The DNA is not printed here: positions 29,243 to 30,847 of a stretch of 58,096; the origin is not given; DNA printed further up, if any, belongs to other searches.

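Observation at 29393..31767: LarA-family (nickel-pincer) epimerase translationally coupled to a second KdgK-like kinase inside a hexuronate regulon: candidate mannonate<->gluconate shunt into 6-phosphogluconate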

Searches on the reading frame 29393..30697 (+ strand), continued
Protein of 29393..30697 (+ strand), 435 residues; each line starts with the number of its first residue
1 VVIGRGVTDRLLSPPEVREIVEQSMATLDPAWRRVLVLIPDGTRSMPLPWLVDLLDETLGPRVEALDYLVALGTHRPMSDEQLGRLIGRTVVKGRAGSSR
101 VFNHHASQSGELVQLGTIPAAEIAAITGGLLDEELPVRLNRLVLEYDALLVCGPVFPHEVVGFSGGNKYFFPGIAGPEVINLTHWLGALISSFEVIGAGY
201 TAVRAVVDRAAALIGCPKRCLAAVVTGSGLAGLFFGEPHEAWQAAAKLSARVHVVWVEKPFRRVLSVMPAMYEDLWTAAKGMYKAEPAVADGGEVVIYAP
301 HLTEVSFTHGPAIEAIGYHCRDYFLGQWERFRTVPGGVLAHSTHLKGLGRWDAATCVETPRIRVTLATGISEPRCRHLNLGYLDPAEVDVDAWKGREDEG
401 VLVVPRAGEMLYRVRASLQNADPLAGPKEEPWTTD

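Call 80: search_protein_families(library=ncbifam, proteins=[L047:11284-12771:+, L056:11264-12802:+], max_evalue=1e-20)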
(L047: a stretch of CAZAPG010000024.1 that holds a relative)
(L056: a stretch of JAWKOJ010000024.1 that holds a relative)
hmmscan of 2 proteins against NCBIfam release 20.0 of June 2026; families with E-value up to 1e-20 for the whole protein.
L047:11284-12771:+ (496 aa): 5 families
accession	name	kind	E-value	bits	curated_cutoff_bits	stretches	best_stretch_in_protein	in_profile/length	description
TIGR02627.1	rhamnulo_kin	equivalog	3e-148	494.2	527.95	1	8-472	1-453/454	rhamnulokinase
NF007925.0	PRK10640.1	equivalog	2.4e-137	458.3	639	1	5-491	4-478/489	rhamnulokinase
TIGR02628.1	fuculo_kin_coli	equivalog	2.6e-40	138.8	470.9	1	72-468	69-456/465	L-fuculokinase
TIGR01312.1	XylB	equivalog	4.5e-28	98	380.25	0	61-269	55-259/481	xylulokinase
NF008187.0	PRK10939.1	equivalog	4.4e-21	75.1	528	0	4-253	3-254/521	autoinducer-2 kinase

L056:11264-12802:+ (513 aa): 7 families
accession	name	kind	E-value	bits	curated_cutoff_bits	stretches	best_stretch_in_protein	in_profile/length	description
TIGR01314.1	gntK_FGGY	equivalog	2.3e-63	214.4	648.55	1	36-478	2-452/505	gluconokinase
TIGR01312.1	XylB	equivalog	1.5e-53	182.1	380.25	1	38-477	2-440/481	xylulokinase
TIGR01311.1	glycerol_kin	equivalog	1.9e-45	155.2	590.35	1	35-485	2-459/496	glycerol kinase GlpK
NF000756.0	PRK00047.1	subfamily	5.1e-36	124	498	1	34-482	5-458/502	glycerol kinase GlpK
NF008187.0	PRK10939.1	equivalog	4.7e-27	94.8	528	1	35-296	5-266/521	autoinducer-2 kinase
NF011601.0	PRK15027.1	equivalog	8.1e-27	93.8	912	1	38-476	4-436/484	xylulokinase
TIGR02628.1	fuculo_kin_coli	equivalog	2.6e-25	89.3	470.9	0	35-296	2-260/465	L-fuculokinase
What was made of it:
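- Tried and rejected: L056 only weakly resembles FGGY gluconokinase, at 214 bits against a cut-off of 649 (call 80).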
